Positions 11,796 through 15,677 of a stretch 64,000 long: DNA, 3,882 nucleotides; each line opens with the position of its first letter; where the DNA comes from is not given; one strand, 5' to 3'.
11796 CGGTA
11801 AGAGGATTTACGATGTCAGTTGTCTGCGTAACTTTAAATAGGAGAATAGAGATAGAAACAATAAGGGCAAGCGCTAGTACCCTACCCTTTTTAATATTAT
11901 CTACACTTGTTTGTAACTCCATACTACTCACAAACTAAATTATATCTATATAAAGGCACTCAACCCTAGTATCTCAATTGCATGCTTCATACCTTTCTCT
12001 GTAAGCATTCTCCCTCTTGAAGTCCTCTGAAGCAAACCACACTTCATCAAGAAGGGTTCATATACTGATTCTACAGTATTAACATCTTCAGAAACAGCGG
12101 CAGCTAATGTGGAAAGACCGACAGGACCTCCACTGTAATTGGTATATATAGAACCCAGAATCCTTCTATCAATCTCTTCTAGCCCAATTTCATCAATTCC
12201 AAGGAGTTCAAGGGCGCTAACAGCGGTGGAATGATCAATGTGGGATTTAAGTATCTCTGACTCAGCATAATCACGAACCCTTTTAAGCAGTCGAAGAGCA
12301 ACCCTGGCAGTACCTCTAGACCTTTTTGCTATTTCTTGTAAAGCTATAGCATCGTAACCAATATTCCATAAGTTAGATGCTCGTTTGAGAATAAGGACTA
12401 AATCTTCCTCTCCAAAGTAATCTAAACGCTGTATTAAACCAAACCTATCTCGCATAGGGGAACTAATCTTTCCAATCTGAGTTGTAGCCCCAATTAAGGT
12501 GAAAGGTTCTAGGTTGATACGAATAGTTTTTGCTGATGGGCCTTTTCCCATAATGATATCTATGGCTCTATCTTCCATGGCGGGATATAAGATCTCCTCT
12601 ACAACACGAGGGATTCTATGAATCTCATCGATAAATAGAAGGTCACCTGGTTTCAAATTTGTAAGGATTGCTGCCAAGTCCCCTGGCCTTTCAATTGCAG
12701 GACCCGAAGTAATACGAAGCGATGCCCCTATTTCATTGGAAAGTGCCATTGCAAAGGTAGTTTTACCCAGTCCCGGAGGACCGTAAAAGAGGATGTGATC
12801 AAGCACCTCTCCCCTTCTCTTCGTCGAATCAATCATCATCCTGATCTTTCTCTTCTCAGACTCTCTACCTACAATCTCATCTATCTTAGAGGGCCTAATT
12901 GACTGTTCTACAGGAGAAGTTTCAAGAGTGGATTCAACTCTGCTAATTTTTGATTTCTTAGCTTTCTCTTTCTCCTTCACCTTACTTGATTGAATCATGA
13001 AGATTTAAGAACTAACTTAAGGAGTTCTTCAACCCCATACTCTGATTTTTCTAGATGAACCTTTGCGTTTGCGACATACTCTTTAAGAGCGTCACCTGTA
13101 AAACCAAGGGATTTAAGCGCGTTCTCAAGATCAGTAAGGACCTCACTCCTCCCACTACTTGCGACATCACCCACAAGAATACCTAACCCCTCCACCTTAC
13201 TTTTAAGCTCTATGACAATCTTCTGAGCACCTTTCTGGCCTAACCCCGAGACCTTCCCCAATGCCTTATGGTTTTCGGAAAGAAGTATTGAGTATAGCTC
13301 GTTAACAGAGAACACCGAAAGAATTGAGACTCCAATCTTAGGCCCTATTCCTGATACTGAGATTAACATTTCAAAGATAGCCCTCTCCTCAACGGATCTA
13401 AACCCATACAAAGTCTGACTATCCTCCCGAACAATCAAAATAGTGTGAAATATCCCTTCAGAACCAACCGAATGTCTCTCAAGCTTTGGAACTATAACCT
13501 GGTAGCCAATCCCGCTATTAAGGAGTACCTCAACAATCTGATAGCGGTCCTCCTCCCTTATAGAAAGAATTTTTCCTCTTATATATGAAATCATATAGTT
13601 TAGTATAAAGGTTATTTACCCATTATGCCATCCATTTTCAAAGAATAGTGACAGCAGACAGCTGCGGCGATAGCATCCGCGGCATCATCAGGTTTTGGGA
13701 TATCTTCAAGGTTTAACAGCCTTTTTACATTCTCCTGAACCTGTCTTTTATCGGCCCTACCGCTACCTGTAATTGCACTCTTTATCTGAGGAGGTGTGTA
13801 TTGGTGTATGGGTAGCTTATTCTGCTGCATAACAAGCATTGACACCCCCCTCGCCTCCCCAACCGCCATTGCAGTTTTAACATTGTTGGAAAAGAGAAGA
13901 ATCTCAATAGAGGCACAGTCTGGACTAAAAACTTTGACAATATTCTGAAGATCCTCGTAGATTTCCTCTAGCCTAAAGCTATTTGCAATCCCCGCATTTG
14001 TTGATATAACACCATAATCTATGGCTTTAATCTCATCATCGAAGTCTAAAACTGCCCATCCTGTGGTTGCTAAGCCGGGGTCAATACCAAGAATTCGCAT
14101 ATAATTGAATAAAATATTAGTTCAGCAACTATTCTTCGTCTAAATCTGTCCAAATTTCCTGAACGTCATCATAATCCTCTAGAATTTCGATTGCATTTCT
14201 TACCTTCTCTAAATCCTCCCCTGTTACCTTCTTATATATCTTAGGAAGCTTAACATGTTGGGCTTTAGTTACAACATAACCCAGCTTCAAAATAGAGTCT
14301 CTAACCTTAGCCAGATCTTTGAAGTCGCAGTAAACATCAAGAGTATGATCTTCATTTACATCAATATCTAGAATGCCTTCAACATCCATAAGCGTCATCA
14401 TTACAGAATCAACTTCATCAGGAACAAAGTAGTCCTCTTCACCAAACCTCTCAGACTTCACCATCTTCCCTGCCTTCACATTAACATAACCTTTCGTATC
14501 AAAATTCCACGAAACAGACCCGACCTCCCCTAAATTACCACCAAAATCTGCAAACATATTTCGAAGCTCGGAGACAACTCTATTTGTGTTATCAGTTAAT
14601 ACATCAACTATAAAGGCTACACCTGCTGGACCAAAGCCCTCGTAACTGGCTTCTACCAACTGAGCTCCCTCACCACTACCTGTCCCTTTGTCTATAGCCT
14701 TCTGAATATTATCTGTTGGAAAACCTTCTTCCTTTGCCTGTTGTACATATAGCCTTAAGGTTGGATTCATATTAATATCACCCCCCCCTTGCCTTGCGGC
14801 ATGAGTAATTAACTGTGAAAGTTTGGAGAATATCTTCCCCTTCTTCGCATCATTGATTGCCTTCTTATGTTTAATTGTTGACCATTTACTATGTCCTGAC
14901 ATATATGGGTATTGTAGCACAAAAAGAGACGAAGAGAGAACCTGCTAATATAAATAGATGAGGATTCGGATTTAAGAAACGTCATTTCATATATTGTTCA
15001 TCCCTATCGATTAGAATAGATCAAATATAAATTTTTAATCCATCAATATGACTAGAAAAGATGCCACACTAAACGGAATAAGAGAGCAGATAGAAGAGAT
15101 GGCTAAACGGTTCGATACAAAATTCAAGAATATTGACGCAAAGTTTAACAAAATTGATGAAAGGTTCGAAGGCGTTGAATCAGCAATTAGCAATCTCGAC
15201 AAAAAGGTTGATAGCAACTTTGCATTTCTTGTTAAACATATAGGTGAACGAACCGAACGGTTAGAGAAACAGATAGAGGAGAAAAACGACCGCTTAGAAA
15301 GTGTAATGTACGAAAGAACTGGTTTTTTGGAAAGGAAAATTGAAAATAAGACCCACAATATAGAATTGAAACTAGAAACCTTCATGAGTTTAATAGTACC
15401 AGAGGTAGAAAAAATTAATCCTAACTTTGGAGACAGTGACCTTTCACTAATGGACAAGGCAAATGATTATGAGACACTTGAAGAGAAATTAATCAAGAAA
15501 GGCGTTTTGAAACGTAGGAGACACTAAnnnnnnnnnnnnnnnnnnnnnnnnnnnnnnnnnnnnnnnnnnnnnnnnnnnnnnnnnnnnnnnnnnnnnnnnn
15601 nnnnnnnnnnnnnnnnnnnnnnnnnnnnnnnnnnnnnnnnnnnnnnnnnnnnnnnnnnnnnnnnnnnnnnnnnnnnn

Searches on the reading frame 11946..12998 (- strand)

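Call 7: search_protein_families(library=pfam, proteins=[window:11946-12998:-], max_evalue=0.01)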
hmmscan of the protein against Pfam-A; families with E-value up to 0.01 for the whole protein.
window:11946-12998:- (350 aa): 14 families
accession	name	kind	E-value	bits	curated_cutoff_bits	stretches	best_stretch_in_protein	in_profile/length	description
PF05496.18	RuvB_N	-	2.1e-70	236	27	1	34-192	1-159/159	Holliday junction DNA helicase RuvB P-loop domain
PF05491.19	RuvB_C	-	1.7e-24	86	24.7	1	270-339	1-70/72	RuvB C-terminal winged helix domain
PF17864.7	AAA_lid_4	-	1.8e-19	69.7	27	1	197-269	3-74/74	RuvB AAA lid domain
PF00004.35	AAA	-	8.4e-19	68.8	21.2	1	69-192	1-129/131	ATPase family associated with various cellular activities (AAA)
PF07728.20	AAA_5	-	7e-10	39.5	22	1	68-186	1-139/139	AAA domain (dynein-related subfamily)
PF13191.12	AAA_16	-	6.7e-05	23.9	32.6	1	42-99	2-58/167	AAA ATPase domain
PF01078.27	Mg_chelatase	-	7.7e-05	22.6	20.3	0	67-87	23-43/207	Magnesium chelatase, subunit ChlI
PF13173.12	AAA_14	-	0.00024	21.5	27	1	69-150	5-95/129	AAA domain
PF06068.19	TIP49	-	0.00048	19.8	23.8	1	40-96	24-80/347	TIP49 P-loop domain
PF07726.17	AAA_3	-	0.0018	18.6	27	0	68-146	1-91/131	ATPase family associated with various cellular activities (AAA)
PF00910.28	RNA_helicase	-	0.002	19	21.5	1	69-129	1-61/105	RNA helicase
PF00158.32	Sigma54_activat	-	0.0055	16.8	20.2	0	118-160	94-136/168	Sigma-54 interaction domain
PF01695.23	IstB_IS21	-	0.006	16.5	24.1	0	65-89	91-115/238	IstB-like ATP binding protein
PF13671.12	AAA_33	-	0.0085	16.8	27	0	69-98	2-30/143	AAA domain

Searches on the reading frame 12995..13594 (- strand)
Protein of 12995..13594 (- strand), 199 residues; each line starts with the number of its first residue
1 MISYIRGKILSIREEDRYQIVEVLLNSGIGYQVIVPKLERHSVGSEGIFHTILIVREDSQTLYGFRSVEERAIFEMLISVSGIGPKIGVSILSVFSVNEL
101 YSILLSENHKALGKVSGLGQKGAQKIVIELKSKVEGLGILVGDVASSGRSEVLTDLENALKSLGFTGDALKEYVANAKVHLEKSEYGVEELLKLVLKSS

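Call 27: search_protein_families(library=pfam, proteins=[window:12995-13594:-], max_evalue=0.001)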
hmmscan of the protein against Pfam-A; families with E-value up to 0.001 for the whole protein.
window:12995-13594:- (199 aa): 2 families
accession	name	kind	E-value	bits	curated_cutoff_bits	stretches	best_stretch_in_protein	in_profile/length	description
PF01330.27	RuvA_N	-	3.3e-13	49.9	23.6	1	1-64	1-61/61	RuvA N terminal domain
PF14520.12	HHH_5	-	2e-12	47.8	27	1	74-131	1-56/57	Helix-hairpin-helix domain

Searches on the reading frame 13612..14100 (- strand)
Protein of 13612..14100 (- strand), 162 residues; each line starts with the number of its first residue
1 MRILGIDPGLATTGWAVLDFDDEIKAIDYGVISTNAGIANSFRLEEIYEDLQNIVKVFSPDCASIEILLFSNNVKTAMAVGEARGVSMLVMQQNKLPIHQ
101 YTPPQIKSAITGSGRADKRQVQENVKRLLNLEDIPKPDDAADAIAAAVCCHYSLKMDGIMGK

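Call 9: search_protein_families(library=ncbifam, proteins=[window:13612-14100:-], max_evalue=0.01)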
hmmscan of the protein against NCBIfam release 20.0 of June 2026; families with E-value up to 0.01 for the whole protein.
window:13612-14100:- (162 aa): 2 families
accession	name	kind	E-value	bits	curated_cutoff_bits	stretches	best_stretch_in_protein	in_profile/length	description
NF000711.0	PRK00039.2-1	equivalog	1.3e-60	203.9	163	1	1-156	1-157/161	crossover junction endodeoxyribonuclease RuvC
TIGR00228.1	ruvC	equivalog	1.8e-32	112.4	100.65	1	3-153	1-150/156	crossover junction endodeoxyribonuclease RuvC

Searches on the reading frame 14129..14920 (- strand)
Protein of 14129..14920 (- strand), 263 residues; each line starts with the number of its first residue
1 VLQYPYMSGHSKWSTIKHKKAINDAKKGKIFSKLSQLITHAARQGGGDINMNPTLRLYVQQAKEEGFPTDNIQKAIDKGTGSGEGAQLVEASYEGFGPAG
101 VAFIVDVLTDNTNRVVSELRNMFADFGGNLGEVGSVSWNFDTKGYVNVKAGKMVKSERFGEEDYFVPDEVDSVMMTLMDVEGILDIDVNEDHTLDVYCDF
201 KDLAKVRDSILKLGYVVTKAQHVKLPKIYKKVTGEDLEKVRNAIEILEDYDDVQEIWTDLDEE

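Call 9: search_protein_families(library=ncbifam, proteins=[window:14129-14920:-], max_evalue=0.01)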
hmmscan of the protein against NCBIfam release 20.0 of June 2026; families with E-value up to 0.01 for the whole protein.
window:14129-14920:- (263 aa): 3 families
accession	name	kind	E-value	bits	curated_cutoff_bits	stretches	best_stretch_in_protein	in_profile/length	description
NF001030.0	PRK00110.1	equivalog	5.2e-78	262.1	243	1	7-261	1-235/245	YebC/PmpR family DNA-binding transcriptional regulator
TIGR01033.1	TIGR01033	subfamily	2.2e-70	237.1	208.75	1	7-259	1-236/238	YebC/PmpR family DNA-binding transcriptional regulator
NF009044.0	PRK12378.1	subfamily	1.3e-61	208.3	196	1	12-262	4-238/239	YebC/PmpR family DNA-binding transcriptional regulator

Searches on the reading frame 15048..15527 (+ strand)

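Call 19: search_protein_families(library=phrogs, proteins=[window:15048-15527:+], max_evalue=0.01)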
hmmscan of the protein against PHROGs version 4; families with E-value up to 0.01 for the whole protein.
window:15048-15527:+ (159 aa): 11 families
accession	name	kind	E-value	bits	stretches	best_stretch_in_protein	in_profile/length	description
phrog_6701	-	unknown function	1.1e-05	26.2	1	21-90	68-132/169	-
phrog_20262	-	unknown function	2.3e-05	25.6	1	14-77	55-118/146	-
phrog_12015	-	unknown function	0.00011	22.8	1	27-83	94-149/165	-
phrog_32256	-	unknown function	0.00021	22.5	1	33-87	47-100/106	-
phrog_5553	-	unknown function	0.00023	22.4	1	8-77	16-88/114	-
phrog_9583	-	unknown function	0.00028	22.4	0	12-77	41-105/113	-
phrog_7885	-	unknown function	0.0018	19.2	0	65-87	54-76/83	-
phrog_5218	-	unknown function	0.0025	17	1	12-144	17-143/1599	-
phrog_937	-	other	0.0027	19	1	8-78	6-76/115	hemolysin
phrog_2990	-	unknown function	0.0075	17.5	1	6-49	61-100/133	-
phrog_14825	-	unknown function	0.0097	16.5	0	7-63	112-165/204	-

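Call 27: search_protein_families(library=pfam, proteins=[window:15048-15527:+], max_evalue=0.001)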
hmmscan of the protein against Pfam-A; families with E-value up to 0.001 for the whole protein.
window:15048-15527:+ (159 aa): 0 families
